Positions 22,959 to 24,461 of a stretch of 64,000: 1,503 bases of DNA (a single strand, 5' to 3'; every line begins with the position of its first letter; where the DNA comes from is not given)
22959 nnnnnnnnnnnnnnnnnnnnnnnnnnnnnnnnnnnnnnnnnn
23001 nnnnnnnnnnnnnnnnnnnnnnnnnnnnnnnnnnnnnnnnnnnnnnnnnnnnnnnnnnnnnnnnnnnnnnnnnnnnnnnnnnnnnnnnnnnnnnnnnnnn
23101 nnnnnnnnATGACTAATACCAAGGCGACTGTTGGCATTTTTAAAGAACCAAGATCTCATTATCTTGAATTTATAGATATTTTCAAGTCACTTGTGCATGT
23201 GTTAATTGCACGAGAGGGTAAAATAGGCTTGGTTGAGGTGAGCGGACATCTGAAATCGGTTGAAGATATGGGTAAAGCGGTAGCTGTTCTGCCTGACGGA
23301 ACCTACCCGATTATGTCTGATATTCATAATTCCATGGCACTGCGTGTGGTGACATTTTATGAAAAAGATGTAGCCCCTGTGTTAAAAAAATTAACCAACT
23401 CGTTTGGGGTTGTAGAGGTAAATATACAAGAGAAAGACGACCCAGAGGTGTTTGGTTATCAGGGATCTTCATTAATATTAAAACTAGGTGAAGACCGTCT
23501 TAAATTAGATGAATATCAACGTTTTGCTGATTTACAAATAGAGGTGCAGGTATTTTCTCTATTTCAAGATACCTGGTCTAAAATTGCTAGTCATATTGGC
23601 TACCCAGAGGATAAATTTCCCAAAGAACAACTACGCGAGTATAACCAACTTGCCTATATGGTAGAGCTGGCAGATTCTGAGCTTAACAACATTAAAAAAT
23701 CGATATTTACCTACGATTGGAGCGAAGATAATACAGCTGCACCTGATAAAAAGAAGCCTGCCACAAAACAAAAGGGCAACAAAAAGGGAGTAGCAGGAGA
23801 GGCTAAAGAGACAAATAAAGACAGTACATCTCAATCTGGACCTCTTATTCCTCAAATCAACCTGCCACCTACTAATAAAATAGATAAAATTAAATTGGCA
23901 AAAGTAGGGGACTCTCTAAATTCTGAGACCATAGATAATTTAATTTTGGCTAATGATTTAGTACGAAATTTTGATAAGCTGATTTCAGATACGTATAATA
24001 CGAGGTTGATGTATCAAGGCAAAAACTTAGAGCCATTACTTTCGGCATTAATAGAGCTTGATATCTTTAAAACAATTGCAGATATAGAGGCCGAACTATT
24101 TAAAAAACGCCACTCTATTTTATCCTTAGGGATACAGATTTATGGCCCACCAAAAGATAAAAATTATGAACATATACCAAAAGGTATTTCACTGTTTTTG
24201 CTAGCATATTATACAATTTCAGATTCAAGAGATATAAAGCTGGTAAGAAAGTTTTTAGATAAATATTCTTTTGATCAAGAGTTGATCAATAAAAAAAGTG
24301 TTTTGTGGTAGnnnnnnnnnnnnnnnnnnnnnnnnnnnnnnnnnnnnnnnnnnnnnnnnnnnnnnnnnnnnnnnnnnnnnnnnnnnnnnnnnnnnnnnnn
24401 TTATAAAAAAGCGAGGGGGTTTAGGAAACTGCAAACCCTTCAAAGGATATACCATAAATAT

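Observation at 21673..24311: Operon of a 62-aa ORF plus two tandem, catalytically degenerate RelA/SpoT-fold paralogs with a shared novel C-terminal domain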

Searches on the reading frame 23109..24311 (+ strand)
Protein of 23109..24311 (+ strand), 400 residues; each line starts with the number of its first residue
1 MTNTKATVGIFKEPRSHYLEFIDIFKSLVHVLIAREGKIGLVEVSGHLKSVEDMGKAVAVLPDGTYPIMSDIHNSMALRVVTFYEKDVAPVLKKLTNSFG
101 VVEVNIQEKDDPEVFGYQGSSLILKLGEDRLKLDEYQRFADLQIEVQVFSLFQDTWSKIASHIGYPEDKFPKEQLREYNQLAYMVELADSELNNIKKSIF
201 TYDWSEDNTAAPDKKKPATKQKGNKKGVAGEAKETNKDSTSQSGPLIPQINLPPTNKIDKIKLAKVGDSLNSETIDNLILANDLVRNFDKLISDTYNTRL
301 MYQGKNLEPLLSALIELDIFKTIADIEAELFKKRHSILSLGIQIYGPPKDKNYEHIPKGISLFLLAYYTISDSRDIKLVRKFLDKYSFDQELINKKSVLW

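Call 3: search_protein_families(library=pfam, proteins=[window:23109-24311:+], max_evalue=1)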
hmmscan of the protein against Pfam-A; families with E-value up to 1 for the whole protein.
window:23109-24311:+ (400 aa): 1 family
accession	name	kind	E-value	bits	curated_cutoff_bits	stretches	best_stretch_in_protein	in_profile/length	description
PF04607.23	RelA_SpoT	-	7.5e-06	26.6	27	1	69-168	20-111/113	Region found in RelA / SpoT proteins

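Call 4: search_protein_families(library=ncbifam, proteins=[window:23109-24311:+], max_evalue=1)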
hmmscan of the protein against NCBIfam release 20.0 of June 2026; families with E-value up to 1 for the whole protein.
window:23109-24311:+ (400 aa): 1 family
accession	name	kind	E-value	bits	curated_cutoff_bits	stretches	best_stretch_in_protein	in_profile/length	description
NF053588.1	GTPPhKinYjbM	equivalog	0.0059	16.4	320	1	33-199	29-192/201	GTP diphosphokinase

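Call 5: search_protein_families(library=padloc, proteins=[window:23109-24311:+], max_evalue=1)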
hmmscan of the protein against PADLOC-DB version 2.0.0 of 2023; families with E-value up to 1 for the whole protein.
window:23109-24311:+ (400 aa): 0 families

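Call 9: find_homologous_proteins(query=window:23109-24311:+, max_evalue=0.001)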
Query window:23109-24311:+ (400 aa): 14 proteins with E <= 0.001 among 5189 candidates.
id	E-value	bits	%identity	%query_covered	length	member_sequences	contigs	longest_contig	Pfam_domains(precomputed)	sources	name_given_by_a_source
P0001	2.4e-260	881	100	100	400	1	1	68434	PF04607.24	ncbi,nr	ncbi:MAG: hypothetical protein HQL71_01135 [Magnetococcales bacterium]|nr:hypothetical protein [Magn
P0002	2.3e-209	713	81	100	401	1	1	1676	-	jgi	jgi:ppGpp synthetase/RelA/SpoT-type nucleotidyltranferase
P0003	9.7e-208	708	80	100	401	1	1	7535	-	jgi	jgi:ppGpp synthetase/RelA/SpoT-type nucleotidyltranferase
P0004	2.9e-206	703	81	100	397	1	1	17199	-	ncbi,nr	ncbi:MAG: hypothetical protein HQL68_02030 [Magnetococcales bacterium]|nr:hypothetical protein [Magn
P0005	1.4e-191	655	74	100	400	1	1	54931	-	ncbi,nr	ncbi:MAG: hypothetical protein HQL69_05020 [Magnetococcales bacterium]|nr:hypothetical protein [Magn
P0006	1.5e-184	632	73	100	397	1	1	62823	-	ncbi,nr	ncbi:MAG: hypothetical protein HQL70_03535 [Magnetococcales bacterium]|nr:hypothetical protein [Magn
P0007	6.7e-181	620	69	100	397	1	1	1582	-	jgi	jgi:ppGpp synthetase/RelA/SpoT-type nucleotidyltranferase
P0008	3.3e-174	598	68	100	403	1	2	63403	PF04607.24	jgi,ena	jgi:ppGpp synthetase/RelA/SpoT-type nucleotidyltranferase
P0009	2.1e-156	539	62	100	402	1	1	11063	-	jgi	jgi:ppGpp synthetase/RelA/SpoT-type nucleotidyltranferase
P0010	2.2e-149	516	56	99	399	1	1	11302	-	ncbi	-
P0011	1.4e-134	467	52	100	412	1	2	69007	-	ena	-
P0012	2.5e-131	456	55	100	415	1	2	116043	-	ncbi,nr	ncbi:MAG: hypothetical protein HQL72_12475 [Magnetococcales bacterium]|nr:hypothetical protein [Magn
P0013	2.4e-115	404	50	100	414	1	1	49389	-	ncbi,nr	ncbi:MAG: hypothetical protein HQL67_07640 [Magnetococcales bacterium]|nr:hypothetical protein [Magn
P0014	2.6e-45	173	28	89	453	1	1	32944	PF04607.24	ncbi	ncbi:MAG: RelA/SpoT domain-containing protein [Magnetococcus sp. WYHC-3]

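Call 10: search_solved_structures(query=window:23109-24311:+, max_evalue=10, show_alignments=2)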
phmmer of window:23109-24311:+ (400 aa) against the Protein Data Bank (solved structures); distinct sequences matched with E-value up to 10: 1.
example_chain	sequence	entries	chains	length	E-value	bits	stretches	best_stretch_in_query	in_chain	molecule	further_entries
2ffi_A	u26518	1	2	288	1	11.7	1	77-167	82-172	2-pyrone-4,6-dicarboxylic acid hydrolase, putative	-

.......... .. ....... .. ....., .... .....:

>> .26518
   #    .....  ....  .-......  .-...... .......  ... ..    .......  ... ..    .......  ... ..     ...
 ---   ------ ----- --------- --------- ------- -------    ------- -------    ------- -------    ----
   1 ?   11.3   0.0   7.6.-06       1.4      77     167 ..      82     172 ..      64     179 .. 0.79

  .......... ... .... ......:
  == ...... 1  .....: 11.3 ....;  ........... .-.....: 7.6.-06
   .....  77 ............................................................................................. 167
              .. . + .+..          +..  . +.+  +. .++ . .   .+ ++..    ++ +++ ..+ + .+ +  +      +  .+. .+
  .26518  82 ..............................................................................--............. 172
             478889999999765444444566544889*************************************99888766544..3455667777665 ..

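Call 12: find_encoding_contigs(protein=P0014, flank=8000, max_places=3)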
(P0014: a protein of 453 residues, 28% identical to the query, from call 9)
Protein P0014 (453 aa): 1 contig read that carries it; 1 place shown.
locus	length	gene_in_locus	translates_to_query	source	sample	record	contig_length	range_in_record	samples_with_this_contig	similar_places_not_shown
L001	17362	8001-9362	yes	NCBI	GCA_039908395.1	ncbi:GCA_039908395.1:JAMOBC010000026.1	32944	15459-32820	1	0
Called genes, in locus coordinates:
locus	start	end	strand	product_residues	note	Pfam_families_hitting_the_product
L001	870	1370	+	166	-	-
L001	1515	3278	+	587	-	PF00072:Response_reg, PF00211:Guanylate_cyc (weak)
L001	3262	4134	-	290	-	PF08241:Methyltransf_11, PF13649:Methyltransf_25 (weak)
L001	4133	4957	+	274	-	PF18912:DZR_2, PF00156:Pribosyltran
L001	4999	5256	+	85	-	PF00462:Glutaredoxin, PF13417:GST_N_3 (weak)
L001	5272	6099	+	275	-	PF00795:CN_hydrolase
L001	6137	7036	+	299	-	PF02541:Ppx-GppA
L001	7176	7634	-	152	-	PF13441:Gly-zipper_YMGG, PF05433:Rick_17kDa_Anti (weak), PF13488:Gly-zipper_Omp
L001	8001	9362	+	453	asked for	PF04607:RelA_SpoT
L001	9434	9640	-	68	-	PF11127:YgaP-like_TM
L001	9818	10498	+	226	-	PF13386:DsbD_2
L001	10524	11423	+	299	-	PF00158:Sigma54_activat, PF14532:Sigma54_activ_2, PF01078:Mg_chelatase (faint), PF07728:AAA_5 (faint), PF00158:Sigma54_activat, PF25601:AAA_lid_14, PF02954:HTH_8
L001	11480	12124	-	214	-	-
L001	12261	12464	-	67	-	-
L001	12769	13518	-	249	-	PF02602:HEM4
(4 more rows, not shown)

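Call 14: find_encoding_contigs(protein=P0012, flank=8000, max_places=2)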
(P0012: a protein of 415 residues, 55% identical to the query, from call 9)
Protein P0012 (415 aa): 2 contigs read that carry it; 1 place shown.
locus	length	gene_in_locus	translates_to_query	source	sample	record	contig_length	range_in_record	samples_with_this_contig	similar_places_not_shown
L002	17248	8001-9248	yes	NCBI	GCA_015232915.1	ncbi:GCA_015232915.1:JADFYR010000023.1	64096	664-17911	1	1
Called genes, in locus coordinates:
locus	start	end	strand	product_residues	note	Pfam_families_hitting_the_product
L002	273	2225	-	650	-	PF01464:SLT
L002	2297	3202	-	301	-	PF02881:SRP54_N (weak), PF13604:AAA_30 (weak), PF00448:SRP54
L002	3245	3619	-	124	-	PF13098:Thioredoxin_2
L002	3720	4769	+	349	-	PF00535:Glycos_transf_2, PF10111:Glyco_tranf_2_2 (faint), PF13641:Glyco_tranf_2_3 (weak)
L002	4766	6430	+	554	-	-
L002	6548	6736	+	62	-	-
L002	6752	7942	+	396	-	-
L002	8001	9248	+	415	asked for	-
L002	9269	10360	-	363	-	PF04055:Radical_SAM, PF13186:SPASM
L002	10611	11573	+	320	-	PF08240:ADH_N, PF00107:ADH_zinc_N (weak)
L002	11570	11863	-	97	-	PF01312:Bac_export_2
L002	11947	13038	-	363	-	PF02120:Flg_hook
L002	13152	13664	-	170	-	-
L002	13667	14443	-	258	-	PF04542:Sigma70_r2, PF08281:Sigma70_r4_2, PF04545:Sigma70_r4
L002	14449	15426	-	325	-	PF00142:Fer4_NifH, PF01656:CbiA, PF02374:ArsA_ATPase (faint), PF06564:CBP_BcsQ (weak), PF10609:ParA, PF13614:AAA_31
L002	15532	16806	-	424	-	PF25199:nSTAND_NTPase5 (weak), PF00448:SRP54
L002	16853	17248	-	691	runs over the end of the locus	PF00771:FHIPEP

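Call 15: find_encoding_contigs(protein=P0013, flank=8000, max_places=2)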
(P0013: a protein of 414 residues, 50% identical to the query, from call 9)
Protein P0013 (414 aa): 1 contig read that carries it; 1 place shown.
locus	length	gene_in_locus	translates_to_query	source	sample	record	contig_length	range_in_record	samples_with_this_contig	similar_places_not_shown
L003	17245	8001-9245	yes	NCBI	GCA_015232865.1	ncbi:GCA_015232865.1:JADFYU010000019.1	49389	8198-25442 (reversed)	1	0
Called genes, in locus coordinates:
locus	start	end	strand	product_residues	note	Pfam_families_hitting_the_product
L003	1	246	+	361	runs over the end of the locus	PF03462:PCRF, PF00472:RF-1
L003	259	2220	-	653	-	PF01464:SLT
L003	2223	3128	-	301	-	PF02881:SRP54_N (weak), PF13191:AAA_16 (weak), PF13604:AAA_30 (weak), PF00448:SRP54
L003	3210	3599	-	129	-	PF00085:Thioredoxin (weak), PF13098:Thioredoxin_2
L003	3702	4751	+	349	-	PF00535:Glycos_transf_2, PF10111:Glyco_tranf_2_2 (faint), PF13641:Glyco_tranf_2_3 (weak)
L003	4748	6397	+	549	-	-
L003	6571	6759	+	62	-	-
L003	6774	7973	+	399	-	PF04607:RelA_SpoT (weak)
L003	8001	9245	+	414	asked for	-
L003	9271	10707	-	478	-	PF10396:TrmE_N, PF12631:MnmE_helical, PF01926:MMR_HSR1, PF02421:FeoB_N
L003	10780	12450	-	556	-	PF14849:YidC_periplas, PF02096:60KD_IMP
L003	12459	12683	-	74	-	PF01809:YidD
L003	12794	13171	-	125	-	PF00825:Ribonuclease_P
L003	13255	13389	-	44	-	PF00468:Ribosomal_L34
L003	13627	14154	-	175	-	PF01327:Pep_deformylase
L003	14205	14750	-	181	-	PF01842:ACT (faint), PF13291:ACT_4 (faint), PF13740:ACT_6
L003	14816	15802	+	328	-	PF05036:SPOR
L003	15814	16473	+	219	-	PF00005:ABC_tran, PF13304:AAA_21 (faint)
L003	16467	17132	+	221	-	PF01061:ABC2_membrane, PF03379:CcmB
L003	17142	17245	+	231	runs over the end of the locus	PF01578:Cytochrom_C_asm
